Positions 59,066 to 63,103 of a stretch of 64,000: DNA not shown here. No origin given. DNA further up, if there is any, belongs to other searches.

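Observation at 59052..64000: Sigma-54 promoter plus upstream palindrome driving a GT2 synthase fused to a DMFase-beta-like domain, followed by an O-acyltransferase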

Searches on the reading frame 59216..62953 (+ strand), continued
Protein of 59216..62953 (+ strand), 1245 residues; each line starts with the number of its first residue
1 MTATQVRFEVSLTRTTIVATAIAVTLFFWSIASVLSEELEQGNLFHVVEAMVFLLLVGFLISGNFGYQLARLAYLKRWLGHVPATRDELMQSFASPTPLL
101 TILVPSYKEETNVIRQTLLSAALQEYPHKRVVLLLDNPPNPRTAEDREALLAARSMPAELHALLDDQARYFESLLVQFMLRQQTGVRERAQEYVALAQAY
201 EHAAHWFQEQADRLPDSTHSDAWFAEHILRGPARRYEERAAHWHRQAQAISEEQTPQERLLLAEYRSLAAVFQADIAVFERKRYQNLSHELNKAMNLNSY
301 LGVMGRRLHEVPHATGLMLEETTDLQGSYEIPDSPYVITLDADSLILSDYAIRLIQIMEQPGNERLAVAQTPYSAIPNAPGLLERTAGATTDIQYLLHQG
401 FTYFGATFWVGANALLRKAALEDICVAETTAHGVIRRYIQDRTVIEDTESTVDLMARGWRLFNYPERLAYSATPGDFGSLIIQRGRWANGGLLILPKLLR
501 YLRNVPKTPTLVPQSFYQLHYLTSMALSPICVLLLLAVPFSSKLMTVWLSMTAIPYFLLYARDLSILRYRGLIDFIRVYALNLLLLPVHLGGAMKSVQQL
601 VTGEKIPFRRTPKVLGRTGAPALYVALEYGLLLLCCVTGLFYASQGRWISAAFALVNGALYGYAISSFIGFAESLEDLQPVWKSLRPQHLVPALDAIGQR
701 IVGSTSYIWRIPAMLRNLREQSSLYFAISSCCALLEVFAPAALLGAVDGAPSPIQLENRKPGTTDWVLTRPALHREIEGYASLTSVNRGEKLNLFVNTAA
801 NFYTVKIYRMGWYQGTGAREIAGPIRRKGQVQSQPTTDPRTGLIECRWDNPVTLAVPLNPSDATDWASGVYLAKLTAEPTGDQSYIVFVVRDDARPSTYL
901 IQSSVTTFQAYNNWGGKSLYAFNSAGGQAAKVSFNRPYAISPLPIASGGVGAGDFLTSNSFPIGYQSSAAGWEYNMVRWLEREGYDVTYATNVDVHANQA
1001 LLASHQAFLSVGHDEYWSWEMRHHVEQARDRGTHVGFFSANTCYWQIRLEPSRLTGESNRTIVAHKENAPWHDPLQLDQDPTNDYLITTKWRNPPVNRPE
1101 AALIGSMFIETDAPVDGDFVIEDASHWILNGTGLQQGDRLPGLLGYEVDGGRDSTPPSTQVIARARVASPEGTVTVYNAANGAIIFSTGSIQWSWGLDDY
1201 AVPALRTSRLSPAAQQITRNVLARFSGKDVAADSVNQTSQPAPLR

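Call 61: search_protein_families(library=ncbifam, proteins=[L108:2478-3383:-, L087:2976-4031:+, L098:3246-4691:-], max_evalue=0.01)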
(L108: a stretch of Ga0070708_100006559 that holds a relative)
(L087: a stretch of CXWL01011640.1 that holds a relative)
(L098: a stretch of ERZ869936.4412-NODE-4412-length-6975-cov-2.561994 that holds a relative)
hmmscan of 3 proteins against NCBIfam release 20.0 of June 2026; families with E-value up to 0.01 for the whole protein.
L108:2478-3383:- (301 aa): 6 families
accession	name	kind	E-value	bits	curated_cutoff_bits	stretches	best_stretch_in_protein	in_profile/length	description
NF045821.1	PgAcgDacpgdA1_Bac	equivalog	1.5e-08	33.8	400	1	14-169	82-215/282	peptidoglycan-N-acetylglucosamine deacetylase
TIGR04243.1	nodulat_NodB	equivalog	8.9e-06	25.3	240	1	45-136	16-103/197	chitooligosaccharide deacetylase NodB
TIGR02764.1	spore_ybaN_pdaB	equivalog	2.2e-05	24.4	237.4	1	46-134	21-104/191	polysaccharide deacetylase family sporulation protein PdaB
NF050820.1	PolSacchBiosHfsH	equivalog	4.1e-05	23.4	400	1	51-138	53-143/249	oligosaccharide deacetylase HfsH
TIGR02884.1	spore_pdaA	equivalog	0.0002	21.2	298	1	47-134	53-136/224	delta-lactam-biosynthetic de-N-acetylase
TIGR02873.1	spore_ylxY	hypoth_equivalog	0.00036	19.9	391.5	1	47-122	101-173/268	probable sporulation protein, polysaccharide deacetylase family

L087:2976-4031:+ (352 aa): 0 families

L098:3246-4691:- (481 aa): 0 families
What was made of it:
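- Those CE4 genes score best, though far below cut-off, against de-N-acetylases such as PgdA, NodB, HfsH and PdaA: call 61. The adjacent CE4 genes score best against N-deacetylases (call 61).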

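Call 78: search_protein_families(library=pfam, proteins=[L005:6980-9607:+, L013:7115-9763:+], max_evalue=0.001)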
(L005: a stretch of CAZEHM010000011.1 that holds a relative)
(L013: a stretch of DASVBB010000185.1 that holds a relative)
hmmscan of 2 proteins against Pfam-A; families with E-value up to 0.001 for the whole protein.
L005:6980-9607:+ (876 aa): 8 families
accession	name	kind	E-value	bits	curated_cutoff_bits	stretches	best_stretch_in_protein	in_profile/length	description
PF00158.32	Sigma54_activat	-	1.5e-63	213.9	20.2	1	488-652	1-165/168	Sigma-54 interaction domain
PF05226.16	CHASE2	-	2.8e-22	80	26.3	1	29-308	4-254/257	CHASE2 domain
PF25601.1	AAA_lid_14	-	1.4e-19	70.1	27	1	660-732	1-73/87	AAA+ ATPase lid domain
PF14532.12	Sigma54_activ_2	-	1.9e-16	61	25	1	495-659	7-138/138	Sigma-54 interaction domain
PF07728.20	AAA_5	-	1.5e-06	28.7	22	1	512-631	2-124/139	AAA domain (dynein-related subfamily)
PF00004.35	AAA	-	1.5e-05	25.9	21.2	1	512-630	1-110/131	ATPase family associated with various cellular activities (AAA)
PF02954.25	HTH_8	-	2.6e-05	24.3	22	1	761-788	13-40/42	Bacterial regulatory protein, Fis family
PF01078.27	Mg_chelatase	-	0.00031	20.7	20.3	0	511-606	24-132/207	Magnesium chelatase, subunit ChlI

L013:7115-9763:+ (883 aa): 8 families
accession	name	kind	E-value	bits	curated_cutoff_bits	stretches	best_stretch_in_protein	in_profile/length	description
PF00158.32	Sigma54_activat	-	1.1e-63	214.4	20.2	1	494-657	2-165/168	Sigma-54 interaction domain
PF25601.1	AAA_lid_14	-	1.6e-19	70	27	1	665-734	1-70/87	AAA+ ATPase lid domain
PF14532.12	Sigma54_activ_2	-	1.9e-17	64.2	25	1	499-664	6-138/138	Sigma-54 interaction domain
PF05226.16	CHASE2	-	1.5e-16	61.2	26.3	1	40-311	13-250/257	CHASE2 domain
PF07728.20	AAA_5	-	3.6e-07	30.7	22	1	517-637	2-125/139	AAA domain (dynein-related subfamily)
PF02954.25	HTH_8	-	7.4e-06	26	22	1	762-791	11-40/42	Bacterial regulatory protein, Fis family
PF00004.35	AAA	-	0.00011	23.1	21.2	1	517-635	1-110/131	ATPase family associated with various cellular activities (AAA)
PF01078.27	Mg_chelatase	-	0.00013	21.9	20.3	0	507-632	15-155/207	Magnesium chelatase, subunit ChlI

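Call 86: search_protein_families(library=pfam, proteins=[L027:190-1929:-, L027:1995-3131:-, L027:3555-4418:-, L027:4590-5225:+, L027:5759-7042:+, L027:18723-20000:+, L027:20522-21757:+, L027:22763-23554:+], max_evalue=0.0001)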
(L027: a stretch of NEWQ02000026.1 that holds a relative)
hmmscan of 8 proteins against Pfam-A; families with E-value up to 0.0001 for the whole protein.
L027:190-1929:- (579 aa): 3 families
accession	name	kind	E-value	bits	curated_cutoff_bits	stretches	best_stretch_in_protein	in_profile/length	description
PF00004.35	AAA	-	2.7e-29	102.7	21.2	1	260-414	2-130/131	ATPase family associated with various cellular activities (AAA)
PF17758.7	Prot_ATP_ID_OB_N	-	5.3e-15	55.3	23.4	1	87-147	1-62/62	Proteasomal ATPase OB N-terminal domain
PF16450.11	Prot_ATP_ID_OB_C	-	5e-11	42.7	23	1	148-204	1-56/56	Proteasomal ATPase OB C-terminal domain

L027:1995-3131:- (378 aa): 5 families
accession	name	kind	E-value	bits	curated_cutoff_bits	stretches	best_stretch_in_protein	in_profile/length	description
PF13365.12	Trypsin_2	-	2.5e-37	129.3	27.6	1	100-238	1-144/144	Trypsin-like peptidase domain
PF00089.32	Trypsin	-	4.4e-19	69.6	20.6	1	101-264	28-219/220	Trypsin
PF13180.12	PDZ_2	-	5.4e-12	46.3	27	1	277-374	1-80/80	PDZ domain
PF17820.7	PDZ_6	-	5.4e-08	32.9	27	1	320-363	13-54/54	PDZ domain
PF00595.29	PDZ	-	2.8e-06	28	23.2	1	276-361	9-80/81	PDZ domain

L027:3555-4418:- (287 aa): 0 families

L027:4590-5225:+ (212 aa): 0 families

L027:5759-7042:+ (428 aa): 14 families
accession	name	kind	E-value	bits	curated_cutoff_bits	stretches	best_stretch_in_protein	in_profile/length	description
PF07719.23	TPR_2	-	3.7e-17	61.4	27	1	162-192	3-33/34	Tetratricopeptide repeat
PF13414.12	TPR_11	-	1.2e-16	60.6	26.8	1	173-204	7-38/42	TPR repeat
PF00515.34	TPR_1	-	4.5e-12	45.7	27.8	1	162-193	3-34/34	Tetratricopeptide repeat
PF13181.12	TPR_8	-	5.8e-12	45.2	25.7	0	161-192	2-33/34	Tetratricopeptide repeat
PF13431.12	TPR_17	-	8.5e-12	44.8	24.4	1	183-213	2-32/34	Tetratricopeptide repeat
PF13432.12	TPR_16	-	1.6e-10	41.7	32.7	1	164-221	1-58/65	Tetratricopeptide repeat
PF24575.1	TPR_Slam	-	5.3e-10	40.1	35.2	1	162-215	49-102/104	Surface lipoprotein assembly modifier, N-terminal TPR repeats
PF08238.18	Sel1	-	6.3e-09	36.5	30.7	1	226-261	1-36/36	Sel1 repeat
PF23914.1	TPR_CcmH_CycH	-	8.1e-09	35.9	42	0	157-216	47-109/158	Cytochrome c-type biogenesis protein H TPR domain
PF14559.12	TPR_19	-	3e-08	34.3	25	0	105-163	4-62/68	Tetratricopeptide repeat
PF13428.12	TPR_14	-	3.9e-08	33.6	23.5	0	95-133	4-42/44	Tetratricopeptide repeat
PF14561.12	TPR_20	-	1.5e-07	32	25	0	112-185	8-83/90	Tetratricopeptide repeat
PF12895.13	ANAPC3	-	5.1e-07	30.3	27.2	0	72-141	6-71/82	Anaphase-promoting complex, cyclosome, subunit 3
PF13371.12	TPR_9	-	3.6e-05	24.1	35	0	135-197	4-66/73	Tetratricopeptide repeat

L027:18723-20000:+ (426 aa): 3 families
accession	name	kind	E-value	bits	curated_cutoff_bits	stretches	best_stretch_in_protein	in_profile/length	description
PF04055.27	Radical_SAM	-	4.7e-25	89.1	29.5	1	141-310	1-166/166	Radical SAM superfamily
PF00919.26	UPF0004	-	6.3e-23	81.1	27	1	1-89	11-98/98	Uncharacterized protein family UPF0004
PF01938.26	TRAM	-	5.1e-06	26.7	21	1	364-425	1-58/61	TRAM domain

L027:20522-21757:+ (412 aa): 0 families

L027:22763-23554:+ (264 aa): 2 families
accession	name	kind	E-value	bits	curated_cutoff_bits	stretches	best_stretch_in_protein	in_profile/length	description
PF00072.30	Response_reg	-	2e-19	70.2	30.2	1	23-135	1-111/111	Response regulator receiver domain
PF07238.19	PilZ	-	8.9e-08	32.8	22.5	1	157-246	3-96/102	PilZ domain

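Call 87: find_encoding_contigs(protein=P0243, flank=6000, max_places=1)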
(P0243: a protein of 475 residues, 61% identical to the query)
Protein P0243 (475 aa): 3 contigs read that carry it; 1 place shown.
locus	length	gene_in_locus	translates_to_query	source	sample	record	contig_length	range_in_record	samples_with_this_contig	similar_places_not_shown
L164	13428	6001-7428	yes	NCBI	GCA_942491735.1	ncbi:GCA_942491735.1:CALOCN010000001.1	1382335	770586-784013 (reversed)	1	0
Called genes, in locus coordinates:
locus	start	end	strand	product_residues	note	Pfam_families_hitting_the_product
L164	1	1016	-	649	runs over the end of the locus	-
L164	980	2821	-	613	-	PF12969:DUF3857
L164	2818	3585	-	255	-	PF00588:SpoU_methylase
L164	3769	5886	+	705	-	PF14528:LAGLIDADG_3 (faint), PF04055:Radical_SAM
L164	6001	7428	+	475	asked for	PF20254:DMFA2_C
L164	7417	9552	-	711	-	PF13641:Glyco_tranf_2_3 (faint), PF13632:Glyco_trans_2_3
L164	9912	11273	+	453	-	PF02812:ELFV_dehydrog_N, PF00208:ELFV_dehydrog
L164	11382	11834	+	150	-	PF07699:Ephrin_rec_like (weak)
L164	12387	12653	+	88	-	-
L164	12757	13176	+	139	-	PF19502:DUF6036 (weak)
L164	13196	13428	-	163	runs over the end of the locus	PF13302:Acetyltransf_3, PF00583:Acetyltransf_1, PF13673:Acetyltransf_10, PF13508:Acetyltransf_7, PF08445:FR47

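Call 88: find_encoding_contigs(protein=P0246, flank=6000, max_places=1)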
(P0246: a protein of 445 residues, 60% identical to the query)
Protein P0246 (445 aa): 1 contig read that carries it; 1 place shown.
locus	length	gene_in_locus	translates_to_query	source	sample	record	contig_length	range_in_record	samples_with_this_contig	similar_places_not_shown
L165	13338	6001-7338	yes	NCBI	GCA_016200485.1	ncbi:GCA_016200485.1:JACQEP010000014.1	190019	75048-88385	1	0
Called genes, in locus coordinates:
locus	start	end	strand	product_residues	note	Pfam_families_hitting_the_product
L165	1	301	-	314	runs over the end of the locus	PF26549:Tricorn_N, PF26550:Tricorn_2nd, PF07676:PD40 (weak), PF26549:Tricorn_N, PF07676:PD40, PF00930:DPPIV_N (weak)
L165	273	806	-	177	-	-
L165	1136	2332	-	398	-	PF13679:Methyltransf_32, PF05206:TRM13 (faint), PF13847:Methyltransf_31, PF08241:Methyltransf_11 (faint), PF13649:Methyltransf_25 (weak)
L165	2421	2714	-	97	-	PF00076:RRM_1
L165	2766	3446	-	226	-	-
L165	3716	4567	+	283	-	PF19974:TCAD9 (faint), PF01163:RIO1, PF01636:APH (faint)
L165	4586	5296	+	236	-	PF01479:S4, PF00849:PseudoU_synth_2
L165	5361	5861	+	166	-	PF03168:LEA_2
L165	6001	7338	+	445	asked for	PF20254:DMFA2_C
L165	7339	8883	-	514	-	PF14559:TPR_19 (faint)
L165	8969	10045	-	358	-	-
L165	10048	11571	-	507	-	PF01522:Polysacc_deac_1, PF13200:DUF4015, PF14883:GHL13, PF02638:GHL10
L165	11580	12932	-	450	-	PF03142:Chitin_synth_2 (faint), PF00535:Glycos_transf_2, PF10111:Glyco_tranf_2_2 (faint), PF13641:Glyco_tranf_2_3, PF13506:Glyco_transf_21, PF13632:Glyco_trans_2_3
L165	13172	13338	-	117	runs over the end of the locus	PF03692:CxxCxxCC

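Call 89: find_encoding_contigs(protein=P0244, flank=6000, max_places=1)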
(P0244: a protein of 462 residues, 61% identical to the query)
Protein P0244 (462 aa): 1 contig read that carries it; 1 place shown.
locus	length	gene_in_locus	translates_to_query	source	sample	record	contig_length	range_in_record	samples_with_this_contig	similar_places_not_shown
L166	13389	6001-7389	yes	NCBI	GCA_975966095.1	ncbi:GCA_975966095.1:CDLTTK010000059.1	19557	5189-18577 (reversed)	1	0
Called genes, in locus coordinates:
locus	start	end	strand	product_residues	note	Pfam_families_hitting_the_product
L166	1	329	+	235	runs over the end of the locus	PF04862:DUF642, PF07589:PEP_exosort_dom (weak)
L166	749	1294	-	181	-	PF09831:DUF2058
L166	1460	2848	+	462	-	PF00270:DEAD, PF04851:ResIII, PF00271:Helicase_C, PF03880:DbpA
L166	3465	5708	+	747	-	PF00535:Glycos_transf_2 (faint), PF13641:Glyco_tranf_2_3, PF13632:Glyco_trans_2_3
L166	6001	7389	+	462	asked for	PF20254:DMFA2_C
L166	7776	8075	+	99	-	PF07369:DUF1488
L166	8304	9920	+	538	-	PF00005:ABC_tran, PF02463:SMC_N (faint), PF03193:RsgA_GTPase (faint), PF13555:AAA_29 (faint), PF00910:RNA_helicase (faint), PF13173:AAA_14 (faint), PF12848:ABC_tran_Xtn, PF00005:ABC_tran, +1 more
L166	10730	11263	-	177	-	PF01066:CDP-OH_P_transf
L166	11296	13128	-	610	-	PF01541:GIY-YIG, PF27096:UvrC_M, PF02151:UVR, PF22920:UvrC_RNaseH, PF08459:UvrC_RNaseH_dom, PF12826:HHH_2 (weak), PF14520:HHH_5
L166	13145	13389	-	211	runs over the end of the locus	PF03167:UDG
